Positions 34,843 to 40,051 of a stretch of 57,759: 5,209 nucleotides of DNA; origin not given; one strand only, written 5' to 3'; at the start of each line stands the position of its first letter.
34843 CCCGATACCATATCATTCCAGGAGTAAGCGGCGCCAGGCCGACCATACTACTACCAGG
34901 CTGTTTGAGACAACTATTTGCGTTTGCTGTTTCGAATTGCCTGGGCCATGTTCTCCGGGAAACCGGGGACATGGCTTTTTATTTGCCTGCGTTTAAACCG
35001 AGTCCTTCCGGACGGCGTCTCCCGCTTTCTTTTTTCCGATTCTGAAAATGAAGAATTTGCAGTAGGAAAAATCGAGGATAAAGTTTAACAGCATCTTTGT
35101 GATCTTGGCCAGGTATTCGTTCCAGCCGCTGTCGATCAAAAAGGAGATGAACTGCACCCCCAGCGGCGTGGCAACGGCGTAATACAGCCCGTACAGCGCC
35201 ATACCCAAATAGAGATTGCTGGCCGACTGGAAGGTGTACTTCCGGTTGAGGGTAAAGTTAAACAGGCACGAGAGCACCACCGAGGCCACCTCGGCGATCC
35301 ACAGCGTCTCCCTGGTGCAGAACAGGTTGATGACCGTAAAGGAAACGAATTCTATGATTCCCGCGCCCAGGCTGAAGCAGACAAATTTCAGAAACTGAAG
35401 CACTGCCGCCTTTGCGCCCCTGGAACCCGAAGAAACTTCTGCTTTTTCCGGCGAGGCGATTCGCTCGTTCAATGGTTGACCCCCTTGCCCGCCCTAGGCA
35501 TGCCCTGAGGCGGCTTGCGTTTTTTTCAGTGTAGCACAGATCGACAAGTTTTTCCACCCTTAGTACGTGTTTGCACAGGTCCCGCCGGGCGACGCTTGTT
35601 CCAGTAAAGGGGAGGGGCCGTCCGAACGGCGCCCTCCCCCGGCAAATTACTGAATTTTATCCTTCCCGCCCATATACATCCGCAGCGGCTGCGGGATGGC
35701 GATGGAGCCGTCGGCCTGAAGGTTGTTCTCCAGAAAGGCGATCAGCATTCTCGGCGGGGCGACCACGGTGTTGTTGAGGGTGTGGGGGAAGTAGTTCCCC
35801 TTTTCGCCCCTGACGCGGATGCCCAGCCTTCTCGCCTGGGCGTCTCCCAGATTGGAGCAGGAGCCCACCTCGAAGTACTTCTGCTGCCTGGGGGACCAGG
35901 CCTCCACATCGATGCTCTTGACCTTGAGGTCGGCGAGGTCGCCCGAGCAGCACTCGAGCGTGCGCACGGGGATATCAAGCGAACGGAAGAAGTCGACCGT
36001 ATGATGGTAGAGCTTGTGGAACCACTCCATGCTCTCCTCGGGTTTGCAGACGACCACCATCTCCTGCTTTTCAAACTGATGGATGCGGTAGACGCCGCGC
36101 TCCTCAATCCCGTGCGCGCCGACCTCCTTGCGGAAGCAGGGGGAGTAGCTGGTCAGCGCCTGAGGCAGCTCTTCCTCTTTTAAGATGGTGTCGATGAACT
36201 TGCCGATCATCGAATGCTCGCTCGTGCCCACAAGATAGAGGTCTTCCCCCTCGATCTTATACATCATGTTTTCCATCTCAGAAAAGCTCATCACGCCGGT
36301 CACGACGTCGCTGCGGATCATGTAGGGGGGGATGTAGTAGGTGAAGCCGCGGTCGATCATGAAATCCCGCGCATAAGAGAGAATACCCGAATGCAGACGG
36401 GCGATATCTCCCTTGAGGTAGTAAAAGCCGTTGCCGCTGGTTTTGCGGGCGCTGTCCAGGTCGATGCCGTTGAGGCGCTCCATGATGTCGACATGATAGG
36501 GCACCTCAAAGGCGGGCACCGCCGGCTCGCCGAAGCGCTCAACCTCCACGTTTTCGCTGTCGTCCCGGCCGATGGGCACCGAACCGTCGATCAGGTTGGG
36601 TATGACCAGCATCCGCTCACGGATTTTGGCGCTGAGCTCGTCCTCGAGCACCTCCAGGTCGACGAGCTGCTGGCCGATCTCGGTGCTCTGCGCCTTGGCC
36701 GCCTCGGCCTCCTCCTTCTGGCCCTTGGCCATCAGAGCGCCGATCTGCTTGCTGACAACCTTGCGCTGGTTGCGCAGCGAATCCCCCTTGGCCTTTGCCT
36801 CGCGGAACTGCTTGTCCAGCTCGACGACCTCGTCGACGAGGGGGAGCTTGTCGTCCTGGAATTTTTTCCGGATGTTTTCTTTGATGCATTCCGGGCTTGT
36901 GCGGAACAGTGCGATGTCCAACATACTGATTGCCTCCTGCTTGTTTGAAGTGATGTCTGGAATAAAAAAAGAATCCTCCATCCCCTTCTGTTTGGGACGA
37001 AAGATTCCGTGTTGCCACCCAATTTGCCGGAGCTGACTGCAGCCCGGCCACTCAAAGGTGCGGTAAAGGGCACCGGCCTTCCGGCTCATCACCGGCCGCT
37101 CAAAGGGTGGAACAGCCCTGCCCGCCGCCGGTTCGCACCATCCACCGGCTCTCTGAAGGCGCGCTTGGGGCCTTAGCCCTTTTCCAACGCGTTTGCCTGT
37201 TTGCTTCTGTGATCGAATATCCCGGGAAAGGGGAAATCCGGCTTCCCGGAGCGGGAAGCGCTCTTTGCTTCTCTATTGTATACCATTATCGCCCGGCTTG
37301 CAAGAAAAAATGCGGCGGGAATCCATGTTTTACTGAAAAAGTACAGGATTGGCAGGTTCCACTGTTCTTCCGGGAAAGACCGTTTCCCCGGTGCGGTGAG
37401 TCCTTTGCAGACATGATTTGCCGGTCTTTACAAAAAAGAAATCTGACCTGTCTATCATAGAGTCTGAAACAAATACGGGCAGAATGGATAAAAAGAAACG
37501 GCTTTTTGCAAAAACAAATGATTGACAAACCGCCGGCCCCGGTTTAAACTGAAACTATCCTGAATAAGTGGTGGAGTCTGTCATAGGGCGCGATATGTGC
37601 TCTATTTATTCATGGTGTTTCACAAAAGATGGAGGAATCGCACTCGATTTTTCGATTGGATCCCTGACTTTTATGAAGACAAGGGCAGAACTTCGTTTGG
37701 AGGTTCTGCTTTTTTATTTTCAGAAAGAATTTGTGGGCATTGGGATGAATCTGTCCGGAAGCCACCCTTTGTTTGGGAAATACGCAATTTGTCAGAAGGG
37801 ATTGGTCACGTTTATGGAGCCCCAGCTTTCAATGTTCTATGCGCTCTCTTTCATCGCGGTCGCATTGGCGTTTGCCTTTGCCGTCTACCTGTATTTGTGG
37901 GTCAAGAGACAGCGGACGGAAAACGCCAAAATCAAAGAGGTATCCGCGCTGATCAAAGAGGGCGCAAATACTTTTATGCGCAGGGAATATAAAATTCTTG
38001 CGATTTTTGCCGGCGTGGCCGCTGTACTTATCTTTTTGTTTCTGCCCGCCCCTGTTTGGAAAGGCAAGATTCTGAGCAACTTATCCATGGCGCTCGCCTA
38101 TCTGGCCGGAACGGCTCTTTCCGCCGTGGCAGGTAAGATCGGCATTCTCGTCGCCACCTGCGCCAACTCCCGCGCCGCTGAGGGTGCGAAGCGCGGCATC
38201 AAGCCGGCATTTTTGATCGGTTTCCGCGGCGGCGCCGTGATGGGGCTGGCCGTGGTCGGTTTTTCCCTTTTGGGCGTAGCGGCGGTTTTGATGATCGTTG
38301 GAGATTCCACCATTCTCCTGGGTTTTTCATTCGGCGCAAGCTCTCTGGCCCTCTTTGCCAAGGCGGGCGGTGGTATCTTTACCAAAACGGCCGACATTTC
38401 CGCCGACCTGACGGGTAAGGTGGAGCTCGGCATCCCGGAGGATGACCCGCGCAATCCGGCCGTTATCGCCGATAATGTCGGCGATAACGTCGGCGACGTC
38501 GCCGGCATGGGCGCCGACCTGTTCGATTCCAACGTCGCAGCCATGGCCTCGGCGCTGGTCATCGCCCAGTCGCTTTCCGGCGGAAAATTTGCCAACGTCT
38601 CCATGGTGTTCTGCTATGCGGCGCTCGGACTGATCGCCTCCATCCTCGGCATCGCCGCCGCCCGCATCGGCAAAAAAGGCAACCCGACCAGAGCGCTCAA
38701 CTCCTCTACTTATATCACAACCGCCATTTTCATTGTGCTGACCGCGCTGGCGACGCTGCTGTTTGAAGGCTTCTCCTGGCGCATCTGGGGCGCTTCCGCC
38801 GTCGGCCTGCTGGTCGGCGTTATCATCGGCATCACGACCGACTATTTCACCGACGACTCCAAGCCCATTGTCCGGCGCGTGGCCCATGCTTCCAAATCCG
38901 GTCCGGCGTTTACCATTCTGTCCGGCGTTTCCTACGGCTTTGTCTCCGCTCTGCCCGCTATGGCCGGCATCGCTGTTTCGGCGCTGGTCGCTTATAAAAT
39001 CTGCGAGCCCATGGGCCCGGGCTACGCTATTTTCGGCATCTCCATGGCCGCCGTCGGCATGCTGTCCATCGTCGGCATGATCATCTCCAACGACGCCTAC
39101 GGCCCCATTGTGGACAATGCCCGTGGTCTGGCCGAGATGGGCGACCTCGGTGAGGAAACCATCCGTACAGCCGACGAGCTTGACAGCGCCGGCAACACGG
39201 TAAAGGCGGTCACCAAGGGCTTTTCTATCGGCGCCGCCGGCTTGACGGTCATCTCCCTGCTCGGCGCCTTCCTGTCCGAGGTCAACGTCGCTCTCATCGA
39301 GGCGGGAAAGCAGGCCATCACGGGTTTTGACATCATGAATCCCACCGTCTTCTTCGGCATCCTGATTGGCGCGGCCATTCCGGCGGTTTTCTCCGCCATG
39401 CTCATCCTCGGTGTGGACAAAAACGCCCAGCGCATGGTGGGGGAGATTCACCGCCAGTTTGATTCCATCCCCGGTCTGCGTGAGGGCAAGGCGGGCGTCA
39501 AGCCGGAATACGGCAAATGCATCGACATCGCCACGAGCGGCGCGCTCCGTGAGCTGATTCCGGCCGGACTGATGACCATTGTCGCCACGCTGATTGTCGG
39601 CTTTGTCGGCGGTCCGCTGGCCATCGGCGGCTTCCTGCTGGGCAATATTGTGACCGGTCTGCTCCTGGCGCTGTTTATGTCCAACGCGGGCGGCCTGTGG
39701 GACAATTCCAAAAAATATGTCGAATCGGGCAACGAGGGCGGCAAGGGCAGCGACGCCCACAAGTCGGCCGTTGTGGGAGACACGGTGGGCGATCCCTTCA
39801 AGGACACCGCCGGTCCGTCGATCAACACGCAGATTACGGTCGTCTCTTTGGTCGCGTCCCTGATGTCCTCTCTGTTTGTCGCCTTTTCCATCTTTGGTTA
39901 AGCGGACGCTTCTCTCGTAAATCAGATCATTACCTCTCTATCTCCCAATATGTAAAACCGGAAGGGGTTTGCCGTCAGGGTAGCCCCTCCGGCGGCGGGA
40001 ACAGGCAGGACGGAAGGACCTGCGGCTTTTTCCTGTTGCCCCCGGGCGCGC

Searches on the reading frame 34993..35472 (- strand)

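Call 75: search_protein_families(library=pfam, proteins=[window:34993-35472:-], max_evalue=0.00001)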
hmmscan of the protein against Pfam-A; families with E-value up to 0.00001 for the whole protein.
window:34993-35472:- (159 aa): 1 family
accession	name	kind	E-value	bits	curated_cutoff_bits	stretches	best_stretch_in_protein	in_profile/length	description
PF04138.20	GtrA_DPMS_TM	-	2.9e-09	37.6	26.1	1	29-143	1-117/117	GtrA/DPMS, transmembrane domain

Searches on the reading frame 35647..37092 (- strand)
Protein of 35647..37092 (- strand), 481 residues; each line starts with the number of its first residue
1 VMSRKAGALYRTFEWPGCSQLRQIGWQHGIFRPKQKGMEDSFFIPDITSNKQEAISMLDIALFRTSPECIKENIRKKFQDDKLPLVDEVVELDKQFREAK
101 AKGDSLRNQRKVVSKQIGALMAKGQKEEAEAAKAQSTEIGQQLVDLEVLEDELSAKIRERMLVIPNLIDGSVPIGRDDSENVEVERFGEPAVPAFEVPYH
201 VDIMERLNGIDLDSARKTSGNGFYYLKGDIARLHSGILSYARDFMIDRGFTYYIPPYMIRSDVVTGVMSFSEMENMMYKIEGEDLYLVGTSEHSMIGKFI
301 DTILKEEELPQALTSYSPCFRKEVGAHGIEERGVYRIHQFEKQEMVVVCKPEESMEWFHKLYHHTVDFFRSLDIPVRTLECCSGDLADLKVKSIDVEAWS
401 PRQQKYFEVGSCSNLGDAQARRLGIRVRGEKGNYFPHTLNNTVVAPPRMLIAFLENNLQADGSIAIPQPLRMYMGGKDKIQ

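Call 75: search_protein_families(library=pfam, proteins=[window:35647-37092:-], max_evalue=0.00001)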
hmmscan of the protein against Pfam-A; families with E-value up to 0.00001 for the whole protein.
window:35647-37092:- (481 aa): 2 families
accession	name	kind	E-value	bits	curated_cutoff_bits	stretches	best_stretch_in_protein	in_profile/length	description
PF00587.30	tRNA-synt_2b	-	6.9e-32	111.4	29.3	1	282-457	8-179/179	tRNA synthetase class II core domain (G, H, P, S and T)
PF02403.27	Seryl_tRNA_N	-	1.7e-23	83.3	28.2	1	57-167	1-107/108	Seryl-tRNA synthetase N-terminal domain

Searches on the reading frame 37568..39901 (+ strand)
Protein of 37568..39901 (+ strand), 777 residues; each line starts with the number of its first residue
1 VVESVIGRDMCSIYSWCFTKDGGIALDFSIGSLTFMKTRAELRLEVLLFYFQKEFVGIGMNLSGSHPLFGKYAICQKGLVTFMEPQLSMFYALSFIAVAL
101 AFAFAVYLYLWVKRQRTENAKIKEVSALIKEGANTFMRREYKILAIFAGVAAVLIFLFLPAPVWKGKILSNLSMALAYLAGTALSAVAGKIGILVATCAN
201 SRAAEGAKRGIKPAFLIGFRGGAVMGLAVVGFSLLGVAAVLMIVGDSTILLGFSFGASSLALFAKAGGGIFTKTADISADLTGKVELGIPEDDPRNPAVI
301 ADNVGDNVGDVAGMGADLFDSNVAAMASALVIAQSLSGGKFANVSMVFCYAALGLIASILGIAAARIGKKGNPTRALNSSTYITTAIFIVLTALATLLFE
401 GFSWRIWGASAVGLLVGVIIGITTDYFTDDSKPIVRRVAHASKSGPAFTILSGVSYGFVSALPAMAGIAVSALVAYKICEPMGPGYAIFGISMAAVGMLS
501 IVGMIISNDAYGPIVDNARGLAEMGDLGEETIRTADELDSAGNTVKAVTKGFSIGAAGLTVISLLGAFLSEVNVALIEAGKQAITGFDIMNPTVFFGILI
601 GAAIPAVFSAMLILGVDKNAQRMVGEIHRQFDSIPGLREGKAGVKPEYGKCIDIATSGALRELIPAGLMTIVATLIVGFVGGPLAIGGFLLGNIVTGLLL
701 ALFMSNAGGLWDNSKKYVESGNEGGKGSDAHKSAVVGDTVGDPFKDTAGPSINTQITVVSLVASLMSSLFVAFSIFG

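Call 75: search_protein_families(library=pfam, proteins=[window:37568-39901:+], max_evalue=0.00001)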
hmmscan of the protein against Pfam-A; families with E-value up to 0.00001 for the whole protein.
window:37568-39901:+ (777 aa): 1 family
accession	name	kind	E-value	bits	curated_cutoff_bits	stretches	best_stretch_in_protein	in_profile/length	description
PF03030.21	H_PPase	-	4.8e-227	756.1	29.7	1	100-765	2-644/645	Inorganic H+ pyrophosphatase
